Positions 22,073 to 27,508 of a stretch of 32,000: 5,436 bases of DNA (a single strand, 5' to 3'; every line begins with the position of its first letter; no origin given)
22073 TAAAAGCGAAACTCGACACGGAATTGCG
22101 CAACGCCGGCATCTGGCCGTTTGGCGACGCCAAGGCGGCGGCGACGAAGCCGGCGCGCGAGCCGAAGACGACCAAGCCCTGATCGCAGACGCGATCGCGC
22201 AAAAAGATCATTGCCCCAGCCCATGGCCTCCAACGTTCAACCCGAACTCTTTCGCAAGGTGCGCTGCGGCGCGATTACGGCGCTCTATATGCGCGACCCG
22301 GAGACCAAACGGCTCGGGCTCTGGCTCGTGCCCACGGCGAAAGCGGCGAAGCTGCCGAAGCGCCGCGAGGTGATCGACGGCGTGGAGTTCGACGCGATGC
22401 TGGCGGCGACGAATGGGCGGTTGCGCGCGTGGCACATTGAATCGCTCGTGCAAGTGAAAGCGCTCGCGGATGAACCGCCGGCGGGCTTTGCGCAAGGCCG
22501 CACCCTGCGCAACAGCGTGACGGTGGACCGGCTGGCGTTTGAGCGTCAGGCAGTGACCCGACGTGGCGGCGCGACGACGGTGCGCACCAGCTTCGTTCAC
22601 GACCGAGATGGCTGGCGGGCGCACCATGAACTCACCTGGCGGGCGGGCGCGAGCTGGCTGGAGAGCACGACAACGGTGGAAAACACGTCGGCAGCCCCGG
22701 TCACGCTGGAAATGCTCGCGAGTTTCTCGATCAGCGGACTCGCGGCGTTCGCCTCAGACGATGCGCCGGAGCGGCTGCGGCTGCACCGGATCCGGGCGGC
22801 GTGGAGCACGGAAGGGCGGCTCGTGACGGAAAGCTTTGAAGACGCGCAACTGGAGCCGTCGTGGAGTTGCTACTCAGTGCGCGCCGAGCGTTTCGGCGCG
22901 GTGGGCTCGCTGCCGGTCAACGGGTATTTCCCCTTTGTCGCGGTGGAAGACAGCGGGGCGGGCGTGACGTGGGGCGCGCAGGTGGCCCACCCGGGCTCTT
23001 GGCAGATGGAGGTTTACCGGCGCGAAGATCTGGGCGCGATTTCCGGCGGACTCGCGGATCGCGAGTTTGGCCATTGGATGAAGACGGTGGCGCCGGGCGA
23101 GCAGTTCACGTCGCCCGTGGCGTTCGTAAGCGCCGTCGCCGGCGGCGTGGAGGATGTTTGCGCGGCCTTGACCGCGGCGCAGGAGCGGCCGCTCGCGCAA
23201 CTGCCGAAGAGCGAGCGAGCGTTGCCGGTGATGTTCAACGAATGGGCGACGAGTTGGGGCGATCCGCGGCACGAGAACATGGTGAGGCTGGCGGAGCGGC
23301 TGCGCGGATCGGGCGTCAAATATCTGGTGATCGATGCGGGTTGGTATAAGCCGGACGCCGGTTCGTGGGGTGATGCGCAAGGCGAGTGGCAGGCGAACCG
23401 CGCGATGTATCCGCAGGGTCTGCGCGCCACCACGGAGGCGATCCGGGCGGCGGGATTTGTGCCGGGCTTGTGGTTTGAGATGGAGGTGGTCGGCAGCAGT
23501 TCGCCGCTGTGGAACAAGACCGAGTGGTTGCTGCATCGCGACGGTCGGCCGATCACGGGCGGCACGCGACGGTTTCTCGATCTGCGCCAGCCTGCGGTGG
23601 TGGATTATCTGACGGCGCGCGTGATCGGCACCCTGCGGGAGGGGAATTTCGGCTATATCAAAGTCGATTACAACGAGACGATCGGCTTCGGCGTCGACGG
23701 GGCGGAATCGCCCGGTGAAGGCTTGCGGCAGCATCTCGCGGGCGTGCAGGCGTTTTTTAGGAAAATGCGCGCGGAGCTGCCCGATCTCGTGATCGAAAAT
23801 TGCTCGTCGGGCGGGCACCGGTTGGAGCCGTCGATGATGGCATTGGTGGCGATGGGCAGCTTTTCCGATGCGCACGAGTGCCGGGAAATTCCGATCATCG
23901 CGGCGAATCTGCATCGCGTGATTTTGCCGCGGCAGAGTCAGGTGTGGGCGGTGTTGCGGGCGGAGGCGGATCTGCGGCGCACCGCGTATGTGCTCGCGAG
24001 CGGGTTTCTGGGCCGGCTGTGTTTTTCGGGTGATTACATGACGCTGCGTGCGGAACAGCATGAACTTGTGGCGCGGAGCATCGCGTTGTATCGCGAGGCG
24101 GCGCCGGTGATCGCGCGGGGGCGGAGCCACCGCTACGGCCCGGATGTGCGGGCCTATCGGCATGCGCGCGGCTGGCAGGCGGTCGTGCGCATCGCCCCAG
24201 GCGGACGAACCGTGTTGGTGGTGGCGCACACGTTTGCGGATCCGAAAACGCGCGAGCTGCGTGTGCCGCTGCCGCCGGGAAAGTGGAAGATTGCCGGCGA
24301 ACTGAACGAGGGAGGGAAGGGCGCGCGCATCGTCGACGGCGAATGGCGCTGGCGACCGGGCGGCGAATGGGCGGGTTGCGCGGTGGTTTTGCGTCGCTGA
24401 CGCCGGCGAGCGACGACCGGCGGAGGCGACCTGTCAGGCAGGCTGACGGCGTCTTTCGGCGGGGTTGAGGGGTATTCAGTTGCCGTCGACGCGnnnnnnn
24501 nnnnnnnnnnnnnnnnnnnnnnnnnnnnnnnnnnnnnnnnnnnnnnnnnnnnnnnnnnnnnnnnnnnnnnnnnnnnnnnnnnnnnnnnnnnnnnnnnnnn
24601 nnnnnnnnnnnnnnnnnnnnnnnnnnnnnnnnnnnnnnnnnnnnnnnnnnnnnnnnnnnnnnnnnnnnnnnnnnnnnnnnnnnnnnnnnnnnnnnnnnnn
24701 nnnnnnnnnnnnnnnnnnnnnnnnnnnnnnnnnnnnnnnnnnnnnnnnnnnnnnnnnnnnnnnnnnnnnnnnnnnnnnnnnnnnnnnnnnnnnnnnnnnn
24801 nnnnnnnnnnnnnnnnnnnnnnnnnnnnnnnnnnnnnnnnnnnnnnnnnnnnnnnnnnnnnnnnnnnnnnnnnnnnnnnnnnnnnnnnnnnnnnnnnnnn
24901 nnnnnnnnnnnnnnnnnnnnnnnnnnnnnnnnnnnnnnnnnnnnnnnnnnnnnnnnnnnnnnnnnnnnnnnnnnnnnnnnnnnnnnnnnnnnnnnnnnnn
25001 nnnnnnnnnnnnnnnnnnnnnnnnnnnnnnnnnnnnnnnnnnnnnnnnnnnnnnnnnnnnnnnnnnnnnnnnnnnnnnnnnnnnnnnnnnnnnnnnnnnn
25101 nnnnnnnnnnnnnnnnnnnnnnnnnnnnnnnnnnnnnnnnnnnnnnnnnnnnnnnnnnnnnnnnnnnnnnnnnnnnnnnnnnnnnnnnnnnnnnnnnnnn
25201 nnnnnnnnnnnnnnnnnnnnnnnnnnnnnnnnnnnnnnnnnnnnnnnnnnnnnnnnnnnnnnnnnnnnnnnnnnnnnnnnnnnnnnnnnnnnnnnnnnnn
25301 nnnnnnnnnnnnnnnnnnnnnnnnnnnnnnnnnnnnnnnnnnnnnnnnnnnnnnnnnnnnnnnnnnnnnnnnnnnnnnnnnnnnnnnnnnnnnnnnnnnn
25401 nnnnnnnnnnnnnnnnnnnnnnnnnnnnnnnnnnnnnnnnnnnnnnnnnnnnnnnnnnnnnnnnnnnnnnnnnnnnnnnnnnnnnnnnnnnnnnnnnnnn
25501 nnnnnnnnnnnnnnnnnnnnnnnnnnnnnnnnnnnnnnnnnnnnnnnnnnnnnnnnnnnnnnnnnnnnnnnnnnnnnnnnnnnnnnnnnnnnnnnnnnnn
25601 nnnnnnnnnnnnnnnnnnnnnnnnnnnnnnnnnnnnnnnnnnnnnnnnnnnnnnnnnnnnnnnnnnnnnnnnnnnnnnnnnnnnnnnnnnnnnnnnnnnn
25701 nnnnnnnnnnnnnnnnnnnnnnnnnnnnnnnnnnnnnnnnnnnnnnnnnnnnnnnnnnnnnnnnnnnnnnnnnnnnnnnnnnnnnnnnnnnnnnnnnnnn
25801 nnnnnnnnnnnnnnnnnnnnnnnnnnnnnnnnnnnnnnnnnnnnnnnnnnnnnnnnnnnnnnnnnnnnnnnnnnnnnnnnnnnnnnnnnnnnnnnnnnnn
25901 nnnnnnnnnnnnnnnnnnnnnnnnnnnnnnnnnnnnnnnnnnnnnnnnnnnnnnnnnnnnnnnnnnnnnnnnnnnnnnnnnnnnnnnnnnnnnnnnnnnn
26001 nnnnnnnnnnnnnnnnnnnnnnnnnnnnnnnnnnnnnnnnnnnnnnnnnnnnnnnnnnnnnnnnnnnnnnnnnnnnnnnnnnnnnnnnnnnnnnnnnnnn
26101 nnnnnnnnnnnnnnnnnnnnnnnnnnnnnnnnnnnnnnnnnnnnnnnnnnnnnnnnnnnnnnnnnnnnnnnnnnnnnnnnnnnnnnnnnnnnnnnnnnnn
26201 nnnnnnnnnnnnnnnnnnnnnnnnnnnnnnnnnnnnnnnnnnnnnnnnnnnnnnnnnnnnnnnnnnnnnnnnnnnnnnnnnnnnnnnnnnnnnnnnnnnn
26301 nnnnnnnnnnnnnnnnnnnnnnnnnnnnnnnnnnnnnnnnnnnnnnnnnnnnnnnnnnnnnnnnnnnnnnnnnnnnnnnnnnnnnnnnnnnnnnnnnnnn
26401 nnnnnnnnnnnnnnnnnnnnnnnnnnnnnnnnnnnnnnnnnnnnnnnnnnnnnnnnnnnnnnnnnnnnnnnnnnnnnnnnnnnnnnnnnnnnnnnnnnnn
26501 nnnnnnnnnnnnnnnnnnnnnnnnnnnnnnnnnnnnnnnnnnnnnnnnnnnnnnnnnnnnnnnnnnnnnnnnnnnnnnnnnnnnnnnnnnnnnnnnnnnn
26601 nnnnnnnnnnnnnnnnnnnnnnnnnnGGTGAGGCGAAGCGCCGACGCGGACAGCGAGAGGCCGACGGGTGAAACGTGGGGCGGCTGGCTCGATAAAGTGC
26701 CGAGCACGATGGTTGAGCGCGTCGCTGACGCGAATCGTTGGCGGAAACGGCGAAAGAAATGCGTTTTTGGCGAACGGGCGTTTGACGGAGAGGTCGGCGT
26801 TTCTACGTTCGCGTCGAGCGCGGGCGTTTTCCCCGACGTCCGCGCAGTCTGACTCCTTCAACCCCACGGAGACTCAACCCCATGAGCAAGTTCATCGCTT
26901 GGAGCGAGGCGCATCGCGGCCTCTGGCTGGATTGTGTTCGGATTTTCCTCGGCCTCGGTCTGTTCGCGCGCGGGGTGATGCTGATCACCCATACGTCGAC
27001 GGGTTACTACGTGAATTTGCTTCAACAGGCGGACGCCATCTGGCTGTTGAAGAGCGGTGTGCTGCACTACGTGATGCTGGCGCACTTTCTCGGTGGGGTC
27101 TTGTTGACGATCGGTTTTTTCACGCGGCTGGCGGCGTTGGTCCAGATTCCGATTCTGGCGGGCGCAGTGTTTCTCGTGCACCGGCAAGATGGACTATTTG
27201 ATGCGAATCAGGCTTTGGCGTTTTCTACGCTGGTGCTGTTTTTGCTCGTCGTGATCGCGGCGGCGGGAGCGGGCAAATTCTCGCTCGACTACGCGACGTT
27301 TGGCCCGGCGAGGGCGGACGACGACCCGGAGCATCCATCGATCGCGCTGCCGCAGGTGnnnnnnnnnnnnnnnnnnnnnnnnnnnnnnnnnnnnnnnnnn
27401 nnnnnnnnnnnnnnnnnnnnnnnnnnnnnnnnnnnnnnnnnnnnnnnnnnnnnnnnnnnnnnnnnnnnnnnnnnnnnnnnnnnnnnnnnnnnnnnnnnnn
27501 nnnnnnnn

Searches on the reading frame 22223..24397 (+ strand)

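Call 13: search_protein_families(library=pfam, proteins=[window:22223-24397:+], max_evalue=0.001)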
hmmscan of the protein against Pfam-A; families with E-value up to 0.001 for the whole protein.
window:22223-24397:+ (725 aa): 1 family
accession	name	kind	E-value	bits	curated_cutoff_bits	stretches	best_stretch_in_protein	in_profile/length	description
PF02065.24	Melibiase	-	3.3e-36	125.4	27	1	295-632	2-346/347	Melibiase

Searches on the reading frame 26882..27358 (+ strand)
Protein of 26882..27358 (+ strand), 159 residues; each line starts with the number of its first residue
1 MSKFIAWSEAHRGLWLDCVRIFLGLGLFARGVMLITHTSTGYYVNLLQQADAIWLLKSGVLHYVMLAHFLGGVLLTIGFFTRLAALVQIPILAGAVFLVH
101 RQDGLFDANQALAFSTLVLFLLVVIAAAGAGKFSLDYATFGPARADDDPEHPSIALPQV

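Call 54: search_protein_families(library=pfam, proteins=[window:26882-27358:+], max_evalue=0.01)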
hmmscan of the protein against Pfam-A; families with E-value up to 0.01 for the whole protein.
window:26882-27358:+ (159 aa): 1 family
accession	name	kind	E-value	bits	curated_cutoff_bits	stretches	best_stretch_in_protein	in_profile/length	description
PF07681.17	DoxX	-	5.9e-11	43.3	23.6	1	19-101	5-85/85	DoxX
